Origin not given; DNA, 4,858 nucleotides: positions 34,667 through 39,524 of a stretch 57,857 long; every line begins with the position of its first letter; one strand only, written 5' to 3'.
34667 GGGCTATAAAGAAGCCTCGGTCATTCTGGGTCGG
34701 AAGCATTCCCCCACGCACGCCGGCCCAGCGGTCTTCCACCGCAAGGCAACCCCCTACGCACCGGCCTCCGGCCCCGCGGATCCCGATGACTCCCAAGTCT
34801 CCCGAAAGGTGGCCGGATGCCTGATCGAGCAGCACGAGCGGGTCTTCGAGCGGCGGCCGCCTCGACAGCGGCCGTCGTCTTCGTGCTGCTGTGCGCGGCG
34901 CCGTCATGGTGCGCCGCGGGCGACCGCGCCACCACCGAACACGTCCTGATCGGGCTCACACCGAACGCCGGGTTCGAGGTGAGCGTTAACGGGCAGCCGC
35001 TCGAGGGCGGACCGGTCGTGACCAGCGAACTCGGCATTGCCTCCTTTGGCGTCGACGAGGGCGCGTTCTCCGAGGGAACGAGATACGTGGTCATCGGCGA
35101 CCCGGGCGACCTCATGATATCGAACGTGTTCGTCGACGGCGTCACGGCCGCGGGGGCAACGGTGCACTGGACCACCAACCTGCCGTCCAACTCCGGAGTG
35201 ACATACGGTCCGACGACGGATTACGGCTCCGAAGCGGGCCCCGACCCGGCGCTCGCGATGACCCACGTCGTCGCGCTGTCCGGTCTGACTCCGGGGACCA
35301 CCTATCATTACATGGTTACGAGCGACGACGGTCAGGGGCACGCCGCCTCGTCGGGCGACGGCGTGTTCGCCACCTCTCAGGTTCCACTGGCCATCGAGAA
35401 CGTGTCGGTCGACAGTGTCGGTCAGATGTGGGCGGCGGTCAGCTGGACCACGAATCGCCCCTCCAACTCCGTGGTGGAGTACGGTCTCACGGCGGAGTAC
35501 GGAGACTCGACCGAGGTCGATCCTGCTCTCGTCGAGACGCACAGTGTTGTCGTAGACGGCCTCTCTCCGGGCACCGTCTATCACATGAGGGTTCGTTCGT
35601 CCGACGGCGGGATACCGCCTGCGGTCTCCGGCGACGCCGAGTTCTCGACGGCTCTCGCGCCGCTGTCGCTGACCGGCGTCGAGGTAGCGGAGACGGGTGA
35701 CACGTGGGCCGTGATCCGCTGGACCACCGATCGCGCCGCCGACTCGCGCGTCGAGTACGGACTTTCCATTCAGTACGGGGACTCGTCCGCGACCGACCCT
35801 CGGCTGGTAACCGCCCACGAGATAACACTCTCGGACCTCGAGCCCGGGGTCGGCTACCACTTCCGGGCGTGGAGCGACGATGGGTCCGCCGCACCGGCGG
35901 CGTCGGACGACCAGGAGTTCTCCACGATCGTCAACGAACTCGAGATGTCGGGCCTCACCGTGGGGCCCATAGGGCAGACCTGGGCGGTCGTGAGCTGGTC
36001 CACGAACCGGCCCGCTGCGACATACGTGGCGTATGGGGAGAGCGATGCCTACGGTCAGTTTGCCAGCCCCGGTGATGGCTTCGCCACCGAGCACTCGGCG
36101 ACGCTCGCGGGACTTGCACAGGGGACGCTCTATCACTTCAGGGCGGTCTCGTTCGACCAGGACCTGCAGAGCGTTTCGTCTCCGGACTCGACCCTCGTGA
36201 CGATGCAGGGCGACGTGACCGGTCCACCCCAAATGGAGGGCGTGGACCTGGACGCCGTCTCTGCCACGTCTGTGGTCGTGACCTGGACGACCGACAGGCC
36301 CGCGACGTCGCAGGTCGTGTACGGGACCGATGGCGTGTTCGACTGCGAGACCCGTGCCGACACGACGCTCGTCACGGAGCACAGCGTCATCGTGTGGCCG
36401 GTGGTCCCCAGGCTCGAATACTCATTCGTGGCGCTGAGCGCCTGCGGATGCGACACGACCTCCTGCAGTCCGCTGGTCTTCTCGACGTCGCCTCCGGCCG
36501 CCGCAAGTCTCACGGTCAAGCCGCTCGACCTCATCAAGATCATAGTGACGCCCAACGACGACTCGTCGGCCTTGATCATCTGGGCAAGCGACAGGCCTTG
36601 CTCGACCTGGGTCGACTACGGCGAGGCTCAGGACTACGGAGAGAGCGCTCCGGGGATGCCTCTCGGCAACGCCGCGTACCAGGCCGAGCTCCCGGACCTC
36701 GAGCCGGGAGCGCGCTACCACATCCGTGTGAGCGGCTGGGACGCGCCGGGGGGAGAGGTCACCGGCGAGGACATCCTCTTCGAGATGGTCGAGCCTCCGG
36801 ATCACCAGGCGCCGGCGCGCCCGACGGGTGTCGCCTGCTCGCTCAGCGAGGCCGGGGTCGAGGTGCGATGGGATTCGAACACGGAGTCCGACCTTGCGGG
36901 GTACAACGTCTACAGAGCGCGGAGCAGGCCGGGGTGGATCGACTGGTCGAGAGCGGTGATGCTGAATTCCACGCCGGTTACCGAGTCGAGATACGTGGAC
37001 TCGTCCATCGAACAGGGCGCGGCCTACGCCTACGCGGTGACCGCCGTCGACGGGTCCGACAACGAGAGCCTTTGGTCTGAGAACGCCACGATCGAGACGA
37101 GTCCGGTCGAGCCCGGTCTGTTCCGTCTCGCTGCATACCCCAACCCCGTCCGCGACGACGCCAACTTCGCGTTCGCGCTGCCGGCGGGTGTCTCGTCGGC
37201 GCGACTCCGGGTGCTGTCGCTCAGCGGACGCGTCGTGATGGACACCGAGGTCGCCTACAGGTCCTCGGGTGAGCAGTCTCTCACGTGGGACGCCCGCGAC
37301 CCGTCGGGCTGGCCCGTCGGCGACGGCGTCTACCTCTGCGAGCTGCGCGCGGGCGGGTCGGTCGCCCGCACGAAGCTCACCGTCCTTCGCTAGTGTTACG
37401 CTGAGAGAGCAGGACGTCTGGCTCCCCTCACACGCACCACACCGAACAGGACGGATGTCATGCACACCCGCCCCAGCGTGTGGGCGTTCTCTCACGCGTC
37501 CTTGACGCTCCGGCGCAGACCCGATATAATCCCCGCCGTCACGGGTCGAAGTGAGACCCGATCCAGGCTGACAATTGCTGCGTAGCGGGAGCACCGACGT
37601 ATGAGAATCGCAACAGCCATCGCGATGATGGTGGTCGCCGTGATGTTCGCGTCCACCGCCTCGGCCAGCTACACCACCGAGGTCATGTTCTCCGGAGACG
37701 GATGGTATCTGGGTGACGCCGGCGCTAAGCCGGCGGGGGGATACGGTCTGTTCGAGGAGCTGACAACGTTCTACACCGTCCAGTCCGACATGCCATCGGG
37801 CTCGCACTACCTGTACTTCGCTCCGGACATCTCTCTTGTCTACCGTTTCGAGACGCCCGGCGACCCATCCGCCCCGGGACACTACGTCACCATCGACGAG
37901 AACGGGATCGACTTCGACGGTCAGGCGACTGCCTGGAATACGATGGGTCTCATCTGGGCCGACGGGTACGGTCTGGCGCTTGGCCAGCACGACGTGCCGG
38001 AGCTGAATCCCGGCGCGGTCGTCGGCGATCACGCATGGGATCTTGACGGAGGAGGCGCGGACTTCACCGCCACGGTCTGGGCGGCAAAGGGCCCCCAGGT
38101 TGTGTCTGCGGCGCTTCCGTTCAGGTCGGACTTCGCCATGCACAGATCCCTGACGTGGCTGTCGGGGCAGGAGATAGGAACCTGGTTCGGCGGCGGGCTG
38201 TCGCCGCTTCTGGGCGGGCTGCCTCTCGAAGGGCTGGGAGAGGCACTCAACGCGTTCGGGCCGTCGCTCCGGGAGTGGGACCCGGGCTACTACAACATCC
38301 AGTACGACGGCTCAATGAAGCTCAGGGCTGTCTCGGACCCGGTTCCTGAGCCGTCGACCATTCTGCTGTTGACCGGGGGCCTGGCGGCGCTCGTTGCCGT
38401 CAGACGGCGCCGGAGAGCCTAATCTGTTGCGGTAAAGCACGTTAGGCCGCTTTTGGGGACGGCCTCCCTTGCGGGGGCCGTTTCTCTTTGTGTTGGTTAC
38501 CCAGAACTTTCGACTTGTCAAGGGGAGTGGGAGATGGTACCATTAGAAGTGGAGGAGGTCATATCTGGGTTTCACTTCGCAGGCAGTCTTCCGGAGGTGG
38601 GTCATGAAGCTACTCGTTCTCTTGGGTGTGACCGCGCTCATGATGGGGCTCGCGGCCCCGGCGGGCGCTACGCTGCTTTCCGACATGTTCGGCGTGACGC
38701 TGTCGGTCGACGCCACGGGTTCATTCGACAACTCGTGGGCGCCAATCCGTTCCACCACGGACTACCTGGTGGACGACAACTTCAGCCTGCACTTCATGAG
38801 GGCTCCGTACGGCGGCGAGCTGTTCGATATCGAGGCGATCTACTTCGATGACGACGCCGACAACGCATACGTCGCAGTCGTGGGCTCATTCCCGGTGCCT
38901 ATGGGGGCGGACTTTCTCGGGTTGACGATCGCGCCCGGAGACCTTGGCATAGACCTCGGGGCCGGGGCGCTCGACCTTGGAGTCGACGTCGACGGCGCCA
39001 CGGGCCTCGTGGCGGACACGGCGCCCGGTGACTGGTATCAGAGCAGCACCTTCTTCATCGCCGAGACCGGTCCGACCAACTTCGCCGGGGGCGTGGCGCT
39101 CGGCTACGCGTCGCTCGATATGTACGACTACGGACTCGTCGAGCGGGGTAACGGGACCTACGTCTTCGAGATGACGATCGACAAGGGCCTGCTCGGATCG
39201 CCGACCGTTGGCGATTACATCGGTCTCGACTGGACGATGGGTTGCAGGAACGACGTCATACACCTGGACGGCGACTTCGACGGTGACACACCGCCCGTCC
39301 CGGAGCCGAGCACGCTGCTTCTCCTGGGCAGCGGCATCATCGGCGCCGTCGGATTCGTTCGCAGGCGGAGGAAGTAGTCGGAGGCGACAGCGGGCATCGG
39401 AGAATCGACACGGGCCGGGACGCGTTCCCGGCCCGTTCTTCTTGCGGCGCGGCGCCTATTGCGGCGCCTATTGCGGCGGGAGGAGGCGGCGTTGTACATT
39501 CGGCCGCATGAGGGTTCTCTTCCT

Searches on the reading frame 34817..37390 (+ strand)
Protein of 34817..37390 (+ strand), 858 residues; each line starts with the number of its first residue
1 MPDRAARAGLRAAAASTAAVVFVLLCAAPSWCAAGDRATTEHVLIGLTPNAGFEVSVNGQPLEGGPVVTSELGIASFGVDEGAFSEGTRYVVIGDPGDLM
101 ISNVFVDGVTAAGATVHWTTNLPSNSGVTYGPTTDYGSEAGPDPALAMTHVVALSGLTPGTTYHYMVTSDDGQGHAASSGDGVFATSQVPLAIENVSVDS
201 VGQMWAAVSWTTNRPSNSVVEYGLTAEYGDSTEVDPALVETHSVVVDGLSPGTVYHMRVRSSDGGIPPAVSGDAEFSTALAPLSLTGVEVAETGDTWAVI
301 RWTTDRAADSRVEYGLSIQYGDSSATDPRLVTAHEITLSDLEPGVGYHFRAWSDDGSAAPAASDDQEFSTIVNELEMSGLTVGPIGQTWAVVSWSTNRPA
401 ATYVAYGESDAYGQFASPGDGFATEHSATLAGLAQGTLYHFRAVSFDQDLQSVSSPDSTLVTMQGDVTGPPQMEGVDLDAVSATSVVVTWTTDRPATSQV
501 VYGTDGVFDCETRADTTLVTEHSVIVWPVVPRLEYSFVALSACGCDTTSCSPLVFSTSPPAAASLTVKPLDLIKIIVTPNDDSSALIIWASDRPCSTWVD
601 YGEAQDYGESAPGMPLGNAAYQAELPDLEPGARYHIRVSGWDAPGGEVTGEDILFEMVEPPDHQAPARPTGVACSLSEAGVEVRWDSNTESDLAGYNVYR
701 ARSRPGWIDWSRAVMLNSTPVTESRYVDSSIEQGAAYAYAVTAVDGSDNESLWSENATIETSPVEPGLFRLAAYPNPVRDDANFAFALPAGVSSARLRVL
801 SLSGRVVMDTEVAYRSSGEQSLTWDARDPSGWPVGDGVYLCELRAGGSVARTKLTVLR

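Call 15: search_protein_families(library=pfam, proteins=[window:34817-37390:+], max_evalue=0.001)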
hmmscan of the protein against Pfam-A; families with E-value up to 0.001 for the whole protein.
window:34817-37390:+ (858 aa): 6 families
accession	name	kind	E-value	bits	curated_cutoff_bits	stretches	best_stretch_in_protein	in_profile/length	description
PF16656.11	Pur_ac_phosph_N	-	1.6e-33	115.6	30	4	206-276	15-91/93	Purple acid Phosphatase, N-terminal domain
PF00041.27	fn3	-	7e-33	113.1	25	2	192-264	2-71/84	Fibronectin type III domain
PF16655.11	PhoD_N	-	1.2e-08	35.8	30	0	143-171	52-80/90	PhoD-like phosphatase, N-terminal domain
PF13860.13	FlgD_ig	-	3.9e-08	33.6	27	1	782-843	10-73/79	FlgD Ig-like domain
PF25059.1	FN3_DSCAM-DSCAML_C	-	2.9e-07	31.1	39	0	239-261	42-64/89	DSCAM/DSCAML C-terminal Fn3-like domain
PF25788.1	Ig_Rha78A_N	-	5.5e-06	27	27.4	0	722-762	62-102/105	Rha78A-like, N-terminal immunoglobulin domain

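Call 52: search_protein_families(library=ncbifam, proteins=[window:34817-37390:+], max_evalue=0.001)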
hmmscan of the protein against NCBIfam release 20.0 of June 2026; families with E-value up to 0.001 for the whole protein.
window:34817-37390:+ (858 aa): 6 families
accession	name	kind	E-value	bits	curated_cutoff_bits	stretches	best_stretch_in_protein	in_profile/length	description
NF033707.1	T9SS_sortase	equivalog_domain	3.1e-06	25.1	420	1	739-844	968-1076/1095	type IX secretion system sortase PorU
TIGR04183.1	Por_Secre_tail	domain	1.5e-05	24.8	23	1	774-856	2-71/72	T9SS type A sorting domain-containing protein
NF045522.1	MXAN_2561_fam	equivalog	8.1e-05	22.2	150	0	662-759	165-256/304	MXAN_2561 family MXYO-CTERM-anchored protein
NF009276.0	PRK12633.1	equivalog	0.00059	19.6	383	0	781-845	117-181/234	flagellar basal body rod modification protein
NF052228.1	T9SS_PorZ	equivalog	0.00071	18.1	260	0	771-841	673-738/757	type IX secretion system anionic LPS delivery protein PorZ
NF005176.1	PRK06655.1-1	equivalog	0.00074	19.5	230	0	782-846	86-150/197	flagellar hook assembly protein FlgD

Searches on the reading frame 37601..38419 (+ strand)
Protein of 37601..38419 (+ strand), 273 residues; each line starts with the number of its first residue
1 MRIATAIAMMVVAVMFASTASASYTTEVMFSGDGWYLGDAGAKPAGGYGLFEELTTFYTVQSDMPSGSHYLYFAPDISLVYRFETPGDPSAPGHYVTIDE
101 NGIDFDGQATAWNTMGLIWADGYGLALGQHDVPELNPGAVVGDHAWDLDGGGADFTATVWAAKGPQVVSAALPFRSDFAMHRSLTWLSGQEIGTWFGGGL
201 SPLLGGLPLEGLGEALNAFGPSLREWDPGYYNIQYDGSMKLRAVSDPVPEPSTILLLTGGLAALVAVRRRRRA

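Call 15: search_protein_families(library=pfam, proteins=[window:37601-38419:+], max_evalue=0.001)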
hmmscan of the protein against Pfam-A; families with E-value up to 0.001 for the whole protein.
window:37601-38419:+ (273 aa): 1 family
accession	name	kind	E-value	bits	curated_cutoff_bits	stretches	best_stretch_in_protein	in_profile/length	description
PF07589.16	PEP-CTERM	-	7.5e-06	26.3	20.7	1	247-270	1-24/24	PEP-CTERM motif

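Call 52: search_protein_families(library=ncbifam, proteins=[window:37601-38419:+], max_evalue=0.001)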
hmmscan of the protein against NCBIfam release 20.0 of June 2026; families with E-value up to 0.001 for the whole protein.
window:37601-38419:+ (273 aa): 8 families
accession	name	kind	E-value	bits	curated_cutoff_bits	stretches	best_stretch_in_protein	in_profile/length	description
NF033554.9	floc_PepA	equivalog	3.7e-07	30.2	80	1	229-272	222-261/261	flocculation-associated PEP-CTERM protein PepA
NF038126.1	PEP_CTERM_FxDxF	subfamily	1.8e-06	28.3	50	1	245-271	139-165/165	FxDxF family PEP-CTERM protein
NF038125.1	PEP_CTERM_THxN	subfamily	2.2e-06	27.5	85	1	238-271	214-246/246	THxN family PEP-CTERM protein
NF038129.1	PEP_NF038129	equivalog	2.3e-06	27.6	65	1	245-271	168-194/194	NF038129 family PEP-CTERM protein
TIGR02595.1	PEP_CTERM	domain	5.6e-06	26.8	16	1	248-271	1-24/24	PEP-CTERM sorting domain-containing protein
NF041538.1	PEP_EDSA_1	subfamily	5.7e-06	26.2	100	1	219-271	256-307/307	EDSAP-1 family PEP-CTERM protein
TIGR03370.1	VPLPA-CTERM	domain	5.4e-05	23.1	25.35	1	254-272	7-25/25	VPLPA-CTERM sorting domain-containing protein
NF038119.1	PEP_CTERM_MHFG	equivalog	9e-05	22.9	100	1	236-272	224-260/260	MHFG family PEP-CTERM protein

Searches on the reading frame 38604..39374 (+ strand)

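Call 15: search_protein_families(library=pfam, proteins=[window:38604-39374:+], max_evalue=0.001)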
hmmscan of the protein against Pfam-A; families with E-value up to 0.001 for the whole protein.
window:38604-39374:+ (257 aa): 1 family
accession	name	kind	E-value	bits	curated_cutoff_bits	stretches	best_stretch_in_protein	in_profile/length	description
PF07589.16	PEP-CTERM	-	2.1e-07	31.2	20.7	1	231-255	1-23/24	PEP-CTERM motif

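Call 52: search_protein_families(library=ncbifam, proteins=[window:38604-39374:+], max_evalue=0.001)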
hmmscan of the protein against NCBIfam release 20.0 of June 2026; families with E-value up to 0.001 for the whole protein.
window:38604-39374:+ (257 aa): 5 families
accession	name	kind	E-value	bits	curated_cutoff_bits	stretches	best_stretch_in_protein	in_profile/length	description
NF038129.1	PEP_NF038129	equivalog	8.2e-07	29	65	1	196-256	133-194/194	NF038129 family PEP-CTERM protein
TIGR02595.1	PEP_CTERM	domain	1.7e-06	28.5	16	1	232-256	1-24/24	PEP-CTERM sorting domain-containing protein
NF041538.1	PEP_EDSA_1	subfamily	1.5e-05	24.8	100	1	230-256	283-307/307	EDSAP-1 family PEP-CTERM protein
NF038125.1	PEP_CTERM_THxN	subfamily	0.00017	21.3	85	1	229-255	220-245/246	THxN family PEP-CTERM protein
NF038126.1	PEP_CTERM_FxDxF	subfamily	0.00053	20.3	50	0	230-256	140-165/165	FxDxF family PEP-CTERM protein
